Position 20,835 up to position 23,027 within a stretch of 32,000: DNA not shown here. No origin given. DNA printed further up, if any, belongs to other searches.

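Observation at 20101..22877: OLD-family ATPase-TOPRIM nuclease paired with an unknown coiled-coil partner rather than a UvrD helicase or retron: possible new OLD class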

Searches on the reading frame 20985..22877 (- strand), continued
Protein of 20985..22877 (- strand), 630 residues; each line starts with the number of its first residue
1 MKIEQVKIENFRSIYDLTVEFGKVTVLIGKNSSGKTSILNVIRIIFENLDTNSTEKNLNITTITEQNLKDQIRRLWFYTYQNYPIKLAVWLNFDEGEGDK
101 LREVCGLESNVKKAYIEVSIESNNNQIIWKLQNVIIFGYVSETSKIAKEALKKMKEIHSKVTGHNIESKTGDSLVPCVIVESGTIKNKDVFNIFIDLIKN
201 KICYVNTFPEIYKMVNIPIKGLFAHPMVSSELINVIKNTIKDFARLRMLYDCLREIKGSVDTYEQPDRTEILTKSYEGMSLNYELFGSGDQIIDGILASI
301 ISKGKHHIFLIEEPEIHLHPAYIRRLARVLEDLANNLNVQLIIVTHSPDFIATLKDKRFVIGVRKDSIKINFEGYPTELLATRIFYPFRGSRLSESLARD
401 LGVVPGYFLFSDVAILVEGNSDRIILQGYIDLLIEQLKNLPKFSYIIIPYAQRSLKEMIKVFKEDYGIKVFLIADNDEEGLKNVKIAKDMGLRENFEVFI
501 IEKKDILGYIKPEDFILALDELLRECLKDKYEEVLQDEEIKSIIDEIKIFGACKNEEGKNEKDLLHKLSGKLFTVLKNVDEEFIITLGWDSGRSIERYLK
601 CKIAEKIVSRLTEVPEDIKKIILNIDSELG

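Call 43: search_solved_structures(query=A2, max_evalue=0.001, show_alignments=3)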
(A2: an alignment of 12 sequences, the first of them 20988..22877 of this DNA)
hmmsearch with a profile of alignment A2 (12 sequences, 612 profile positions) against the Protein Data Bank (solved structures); distinct sequences matched with E-value up to 0.001: 44.
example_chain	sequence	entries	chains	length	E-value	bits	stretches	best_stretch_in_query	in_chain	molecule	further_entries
6p74_A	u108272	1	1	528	4e-20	75.1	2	293-410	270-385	Putative ATP-dependent endonuclease of the OLD family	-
9n69_A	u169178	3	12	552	9.1e-14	54.1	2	3-58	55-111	AAA family ATPase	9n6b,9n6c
9e8z_C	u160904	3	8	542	2.8e-13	52.5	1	265-346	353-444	Retron Ec83 probable ATPase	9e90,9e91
9vkz_A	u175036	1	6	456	4.4e-13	51.8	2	3-65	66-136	Retron Ec78 probable ATPase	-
22bu_B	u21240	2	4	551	7.9e-13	51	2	274-340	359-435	AAA family ATPase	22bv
22et_E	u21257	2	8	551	2.3e-12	49.4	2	274-340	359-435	PtuA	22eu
8ee4_A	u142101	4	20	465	4e-12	48.7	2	1-46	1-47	PtuA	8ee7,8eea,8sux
9o4a_A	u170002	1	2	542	1.5e-11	46.7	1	265-346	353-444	Retron Ec83 probable ATPase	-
9vh1_D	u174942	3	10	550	4.3e-11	45.2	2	3-63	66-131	Retron Ec78 probable ATPase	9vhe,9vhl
23or_B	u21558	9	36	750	7.1e-11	44.5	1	1-54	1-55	Retron Eco8 OLD nuclease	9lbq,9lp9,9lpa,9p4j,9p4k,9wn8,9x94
9kjx_B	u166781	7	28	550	1.1e-10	43.9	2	292-343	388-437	AAA family ATPase | Retron I-A effector PtuA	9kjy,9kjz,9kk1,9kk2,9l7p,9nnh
8j4t_A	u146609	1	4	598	3.6e-10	42.2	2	290-481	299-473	Endonuclease GajA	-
8jq9_B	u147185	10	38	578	3.7e-10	42.2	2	290-481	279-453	Endonuclease GajA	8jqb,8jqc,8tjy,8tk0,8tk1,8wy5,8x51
3qkt_A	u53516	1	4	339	3.8e-10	42.1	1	1-44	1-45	DNA double-strand break repair rad50 ATPase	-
4nci_A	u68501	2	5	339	5.1e-10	41.7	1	1-44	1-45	DNA double-strand break repair Rad50 ATPase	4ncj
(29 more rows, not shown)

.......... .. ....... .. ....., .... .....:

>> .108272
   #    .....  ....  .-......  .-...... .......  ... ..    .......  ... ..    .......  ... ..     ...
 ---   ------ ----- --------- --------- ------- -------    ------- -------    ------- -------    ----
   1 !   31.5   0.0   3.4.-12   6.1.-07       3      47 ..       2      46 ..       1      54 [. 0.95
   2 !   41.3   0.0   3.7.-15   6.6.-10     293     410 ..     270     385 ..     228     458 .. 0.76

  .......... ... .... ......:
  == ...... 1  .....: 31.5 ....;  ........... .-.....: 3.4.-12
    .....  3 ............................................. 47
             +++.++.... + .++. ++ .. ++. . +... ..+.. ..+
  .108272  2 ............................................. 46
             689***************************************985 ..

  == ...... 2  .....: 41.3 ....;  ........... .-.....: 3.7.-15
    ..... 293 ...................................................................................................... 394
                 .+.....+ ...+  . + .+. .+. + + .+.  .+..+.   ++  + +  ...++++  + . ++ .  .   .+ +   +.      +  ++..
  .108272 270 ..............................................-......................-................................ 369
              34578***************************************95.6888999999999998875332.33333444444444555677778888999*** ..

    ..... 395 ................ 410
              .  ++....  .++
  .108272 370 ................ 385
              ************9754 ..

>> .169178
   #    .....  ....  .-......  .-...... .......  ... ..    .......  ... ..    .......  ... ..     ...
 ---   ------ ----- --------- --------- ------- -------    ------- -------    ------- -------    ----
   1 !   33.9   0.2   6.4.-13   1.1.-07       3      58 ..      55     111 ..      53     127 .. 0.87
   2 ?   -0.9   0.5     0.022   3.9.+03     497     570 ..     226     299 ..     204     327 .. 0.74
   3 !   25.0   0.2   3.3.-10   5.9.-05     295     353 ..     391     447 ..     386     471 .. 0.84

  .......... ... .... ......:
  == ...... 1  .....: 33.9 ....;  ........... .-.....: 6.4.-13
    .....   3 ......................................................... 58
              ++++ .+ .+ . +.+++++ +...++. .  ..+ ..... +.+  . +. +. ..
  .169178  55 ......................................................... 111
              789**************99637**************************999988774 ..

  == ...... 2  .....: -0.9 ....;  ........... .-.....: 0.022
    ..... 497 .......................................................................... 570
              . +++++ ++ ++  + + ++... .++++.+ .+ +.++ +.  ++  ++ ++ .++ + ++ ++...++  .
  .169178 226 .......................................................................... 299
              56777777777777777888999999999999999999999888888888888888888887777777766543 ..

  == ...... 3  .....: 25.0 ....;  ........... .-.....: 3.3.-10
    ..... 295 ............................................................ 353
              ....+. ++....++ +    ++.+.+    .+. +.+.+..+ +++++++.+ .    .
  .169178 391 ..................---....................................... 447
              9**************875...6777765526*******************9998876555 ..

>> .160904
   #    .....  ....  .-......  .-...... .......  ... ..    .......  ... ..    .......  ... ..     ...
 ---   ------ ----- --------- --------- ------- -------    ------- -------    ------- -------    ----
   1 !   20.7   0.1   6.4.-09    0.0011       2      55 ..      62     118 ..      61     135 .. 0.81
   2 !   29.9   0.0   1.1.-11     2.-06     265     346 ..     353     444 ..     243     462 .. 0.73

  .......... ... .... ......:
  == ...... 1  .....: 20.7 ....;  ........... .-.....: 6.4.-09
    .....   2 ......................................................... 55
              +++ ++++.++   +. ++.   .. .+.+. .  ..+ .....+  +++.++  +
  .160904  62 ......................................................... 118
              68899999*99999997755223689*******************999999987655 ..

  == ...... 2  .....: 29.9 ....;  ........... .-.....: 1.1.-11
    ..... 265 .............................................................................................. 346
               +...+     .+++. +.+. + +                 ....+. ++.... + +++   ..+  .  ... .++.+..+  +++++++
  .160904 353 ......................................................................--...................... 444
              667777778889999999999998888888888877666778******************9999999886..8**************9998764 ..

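Call 61: search_protein_families(library=pfam, proteins=[L012:7689-9152:+, L012:9171-10082:+], max_evalue=0.01)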
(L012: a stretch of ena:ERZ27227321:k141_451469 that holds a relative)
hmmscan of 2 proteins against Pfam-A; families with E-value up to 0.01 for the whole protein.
L012:7689-9152:+ (487 aa): 0 families

L012:9171-10082:+ (303 aa): 0 families

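Call 62: predict_structure(alignment_id=A4)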
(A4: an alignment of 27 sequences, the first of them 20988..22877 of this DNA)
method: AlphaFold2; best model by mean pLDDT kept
length: 630 residues; sequences in the alignment: 27
mean_pLDDT: 83.9   pTM: 0.76
mean pLDDT of the five models: 83.9, 83.5, 83.2, 81.9, 81.2
residues with pLDDT >= 90: 289; 70-90: 242; 50-70: 77; < 50: 22
segments of 3 or more residues with pLDDT < 50: 164-171, 268-279
pLDDT, mean of each block of 10 residues (from residue 1): 95 93 93 91 91 88 82 74 89 87 77 93 88 88 64 71 53 76 91 91 81 59 67 83 87 84 54 40 67 90 90 87 92 94 91 85 85 74 83 63 60 92 96 93 89 86 85 94 95 94 91 93 91 91 93 74 89 91 88 91 93 95 93
secondary structure, 60 per line:
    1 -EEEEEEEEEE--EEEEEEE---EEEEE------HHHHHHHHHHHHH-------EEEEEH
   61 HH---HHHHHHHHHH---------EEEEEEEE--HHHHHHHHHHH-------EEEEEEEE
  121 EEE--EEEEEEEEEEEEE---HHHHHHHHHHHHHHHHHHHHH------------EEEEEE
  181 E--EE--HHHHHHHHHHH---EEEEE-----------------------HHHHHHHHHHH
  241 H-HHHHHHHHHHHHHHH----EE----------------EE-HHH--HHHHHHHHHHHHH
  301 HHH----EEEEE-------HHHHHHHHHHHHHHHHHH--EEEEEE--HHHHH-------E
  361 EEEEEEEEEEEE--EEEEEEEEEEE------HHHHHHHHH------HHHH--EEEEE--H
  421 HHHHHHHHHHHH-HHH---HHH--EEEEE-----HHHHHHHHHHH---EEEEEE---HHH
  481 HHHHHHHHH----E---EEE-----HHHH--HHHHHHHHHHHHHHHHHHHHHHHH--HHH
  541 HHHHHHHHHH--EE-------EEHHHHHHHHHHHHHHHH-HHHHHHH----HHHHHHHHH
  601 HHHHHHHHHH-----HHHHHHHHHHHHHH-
elements in order: E2-11 E14-20 E24-28 H35-47 E55-59 H66-75 E85-92 H95-105 E113-123 E126-138 H142-162 E175-181 H188-198 E202-206 H230-241 H243-257 H288-303 E308-312 H320-337 E340-345 H348-352 E360-372 E375-385 H392-400 H407-410 E413-417 H420-432 E445-449 H455-465 E469-474 H478-489 E498-500 H506-509 H512-535 H538-550 H564-579 H581-587 H592-610 H616-629
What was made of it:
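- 20985..22877 (-): MJECL35: OLD-family ABC-ATPase/TOPRIM nuclease, 630 aa. AF2 model pLDDT 84 (call 62).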

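Call 64: fold_search(model_id=the predicted structure, library=pdb)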
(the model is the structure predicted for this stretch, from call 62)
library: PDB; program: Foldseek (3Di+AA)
matches with E <= 10: 1376; with E <= 0.001: 221
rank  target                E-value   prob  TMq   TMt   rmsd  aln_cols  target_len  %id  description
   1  6p74                  3.1e-18  1.00  0.40  0.47  13.9       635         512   15  OLD nuclease from Thermus Scotoductus (released 2020-01-29)
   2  8x5i_D                2.0e-17  1.00  0.42  0.47  16.8       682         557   17  Structure of ATP/Mg2+ bound Gabija GajA (released 2024-02-28)
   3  8sm3_A                6.0e-17  1.00  0.41  0.45  16.2       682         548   15  Structure of Bacillus cereus VD045 Gabija GajA-GajB Complex (released 2023-11-22)
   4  8u7i_A                7.4e-17  1.00  0.37  0.38  18.1       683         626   16  Structure of the phage immune evasion protein Gad1 bound to the Gabija GajAB complex (released 2023-11-22)
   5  8x5i_B                2.3e-16  1.00  0.38  0.42  16.8       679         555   16  Structure of ATP/Mg2+ bound Gabija GajA (released 2024-02-28)
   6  8tjy_A                1.1e-15  1.00  0.36  0.45  14.3       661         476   15  Structure of Gabija AB complex (released 2024-04-24)
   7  8x5i_A                1.2e-14  1.00  0.39  0.49  13.8       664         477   16  Structure of ATP/Mg2+ bound Gabija GajA (released 2024-02-28)
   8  8x5i_C                2.2e-14  1.00  0.38  0.48  13.8       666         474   15  Structure of ATP/Mg2+ bound Gabija GajA (released 2024-02-28)
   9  8jq9_A                6.0e-14  1.00  0.35  0.46  14.5       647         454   15  Structure of Gabija GajA (released 2024-02-28)
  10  8wy4_A                9.8e-14  1.00  0.36  0.47  13.9       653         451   14  GajA tetramer with ATP (released 2024-02-28)
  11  9lp9_B                1.1e-13  1.00  0.34  0.30  18.4       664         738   15  The cryo-EM structure of retron Eco8 in a standby state (released 2025-11-19)
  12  8jqb_A                1.5e-13  1.00  0.36  0.46  14.9       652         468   15  Structure of Gabija GajA-GajB 4:4 Complex (released 2024-02-28)
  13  9lpa_B                1.5e-13  1.00  0.37  0.32  18.1       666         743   13  The cryo-EM structure of retron Eco8 in an active state (released 2025-11-19)
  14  8j4t_A                2.0e-13  1.00  0.34  0.43  14.8       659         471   15  GajA-GajB complex (released 2024-02-21)
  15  9x94_F                5.7e-13  1.00  0.36  0.32  18.9       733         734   13  Apo Retron-Eco8 complex (released 2026-03-18)
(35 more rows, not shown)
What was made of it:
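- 20985..22877 (-): Best Foldseek PDB matches are TsOLD 6p74 (3e-18), GajA and the retron-Eco8 OLD (call 64).
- On OLD family (ATPase-TOPRIM nucleases): Inserted helices lie at 142-162, 188-198 and 230-257 (calls 62, 64).
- Closest known: Class 1 OLD nucleases. Same: TsOLD is the best sequence match (profile E 4e-20, call 43) and the best structural match (3e-18, call 64).
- Closest known: Class 2 OLD / Gabija. Same: GajA is a strong structural match (2e-17, call 64).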

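Call 82: find_related_loci(query=A2, collection=genome_contigs, flank=4000)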
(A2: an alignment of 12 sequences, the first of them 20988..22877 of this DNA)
Query A2 (630 aa) in genome_contigs; peptide patterns used: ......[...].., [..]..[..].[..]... (x = any residue, [..] = any of these).
600 stretches matched a pattern (row limit reached: there are more); 396 encode a relative of the query (tblastn E <= 1e-3); the best 80 are kept; 80 distinct loci.
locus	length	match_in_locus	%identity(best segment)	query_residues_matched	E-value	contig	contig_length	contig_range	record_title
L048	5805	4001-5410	25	1-513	4e-16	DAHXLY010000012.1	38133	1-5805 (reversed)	MAG TPA_asm: Candidatus Micrarchaeota archaeon isolate clean1608 k141_708398, whole genome shotgun sequence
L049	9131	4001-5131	41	1-357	3e-15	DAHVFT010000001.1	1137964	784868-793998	MAG TPA_asm: Thermoplasmatales archaeon isolate clean295 NODE_1_length_1137964_cov_221.819047, whole genome shotgun sequ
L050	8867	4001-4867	26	292-582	2e-13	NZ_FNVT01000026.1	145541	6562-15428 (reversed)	Nonomuraea solani strain CGMCC 4.7037, whole genome shotgun sequence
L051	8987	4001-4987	26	205-531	6e-13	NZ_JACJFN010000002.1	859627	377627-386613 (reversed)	Aquipseudomonas guryensis strain SR9 contig2, whole genome shotgun sequence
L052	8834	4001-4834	26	233-513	1e-12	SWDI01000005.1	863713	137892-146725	MAG: Nitrospira sp. isolate RSF12 Nitrospira_sp_RSF12_5, whole genome shotgun sequence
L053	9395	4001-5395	29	1-487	1e-12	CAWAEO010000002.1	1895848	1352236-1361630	MAG: Nitrospirota bacterium isolate MFD03726.bin.2.162 genome assembly, contig: contig_20326, whole genome shotgun seque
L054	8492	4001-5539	22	1-480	5e-12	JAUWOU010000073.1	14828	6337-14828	MAG: Candidatus Thorarchaeota archaeon isolate CSMAG_2458 CSMAG_2458_k141_769187_length_14828_cov_9.0000, whole genome s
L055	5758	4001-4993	24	3-354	6e-12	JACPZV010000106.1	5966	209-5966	MAG: Acidobacteria bacterium isolate NC_groundwater_899_Pr1_S-0.2um_65_15 Montesol18-Sp2_coassembly_scaffold_189409, who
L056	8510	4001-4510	31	267-458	2e-11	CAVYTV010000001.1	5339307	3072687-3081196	MAG: uncultured Armatimonadetes bacterium isolate MFD09671.bin.2.14 genome assembly, contig: contig_2375, whole genome s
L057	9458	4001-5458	27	1-506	2e-11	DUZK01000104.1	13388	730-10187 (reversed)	MAG TPA_asm: Deltaproteobacteria bacterium isolate MAG_15370_dsfb_81 Ga0180009_10005633, whole genome shotgun sequence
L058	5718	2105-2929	24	231-485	3e-11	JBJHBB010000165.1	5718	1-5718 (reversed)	MAG: Rhodothermales bacterium isolate SF2967_J5348.semibin_refined.142_sub NODE_14391_length_5718_cov_1.023609, whole ge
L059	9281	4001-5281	23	1-426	3e-11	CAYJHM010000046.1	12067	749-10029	MAG TPA_asm: uncultured Rikenellaceae bacterium isolate ERP123703_co2_52 genome assembly, contig: NODE_3708_length_12067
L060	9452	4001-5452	27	1-518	7e-11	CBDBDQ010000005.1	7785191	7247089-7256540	MAG: Spirochaetia bacterium isolate f652f7ba-8847-4161-9e61-b7674eda2487 genome assembly, contig: contig_5, whole genome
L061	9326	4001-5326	30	1-479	8e-11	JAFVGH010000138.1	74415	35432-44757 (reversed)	MAG: Fibrobacter sp. isolate RGIG5144 Sheep_Abomasum-4__c556767, whole genome shotgun sequence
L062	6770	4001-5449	24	1-531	3e-13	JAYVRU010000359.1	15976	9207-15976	MAG: Candidatus Kuenenia sp. isolate GL73_DN_metabat_110_sub GL73_DN_metabat_110_sub_358, whole genome shotgun sequence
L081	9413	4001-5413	25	1-489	2e-9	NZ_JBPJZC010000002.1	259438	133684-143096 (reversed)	Haloarchaeobius sp. DFWS5 DFWS5_ctg002, whole genome shotgun sequence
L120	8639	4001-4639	29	265-494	2e-8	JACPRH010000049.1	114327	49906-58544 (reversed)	MAG: Thaumarchaeota archaeon isolate NC_groundwater_674_Ag_B-0.1um_49_231 B_1_S1_Biohub_coassembly_k141_2730742, whole g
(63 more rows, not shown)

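Call 87: list_cluster_members(proteins=[window:20988-22877:-, window:20104-20979:-])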
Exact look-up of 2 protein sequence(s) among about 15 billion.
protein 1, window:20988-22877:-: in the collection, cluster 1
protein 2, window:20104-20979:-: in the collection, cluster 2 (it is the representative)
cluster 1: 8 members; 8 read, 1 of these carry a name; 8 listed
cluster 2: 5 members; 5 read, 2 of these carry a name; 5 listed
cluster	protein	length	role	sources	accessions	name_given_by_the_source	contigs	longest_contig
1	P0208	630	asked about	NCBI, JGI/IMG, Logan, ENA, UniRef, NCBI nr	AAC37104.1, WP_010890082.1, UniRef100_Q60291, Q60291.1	hypothetical protein MJ_ECL35 (plasmid) [Methanocaldococcus jannaschii DSM 2661] | Uncharacterized protein MJECL35 n=1 Tax=Methanocaldococcus jannaschii (strain ATCC 43067 ... | ATP-dependent endonuclease [Methanocaldococcus jannaschii]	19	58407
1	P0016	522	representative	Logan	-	-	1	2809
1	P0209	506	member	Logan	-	-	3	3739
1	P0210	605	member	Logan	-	-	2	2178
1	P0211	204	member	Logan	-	-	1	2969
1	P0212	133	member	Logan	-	-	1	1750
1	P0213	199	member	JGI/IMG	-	-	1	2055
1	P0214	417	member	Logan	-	-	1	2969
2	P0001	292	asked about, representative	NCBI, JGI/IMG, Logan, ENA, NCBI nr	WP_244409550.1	hypothetical protein [Methanocaldococcus jannaschii]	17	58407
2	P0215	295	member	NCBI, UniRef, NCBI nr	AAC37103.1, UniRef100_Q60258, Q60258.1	hypothetical protein MJ_ECL34 (plasmid) [Methanocaldococcus jannaschii DSM 2661] | Uncharacterized protein MJECL34 n=2 Tax=Methanocaldococcus jannaschii TaxID=2190 ... | RecName: Full=Uncharacterized protein MJECL34 [Methanocaldococcus jannaschii DSM 2661]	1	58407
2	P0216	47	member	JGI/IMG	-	-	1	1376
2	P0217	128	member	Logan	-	-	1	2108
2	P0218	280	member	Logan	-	-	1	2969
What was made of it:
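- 20985..22877 (-): Identity confirmed in call 87.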
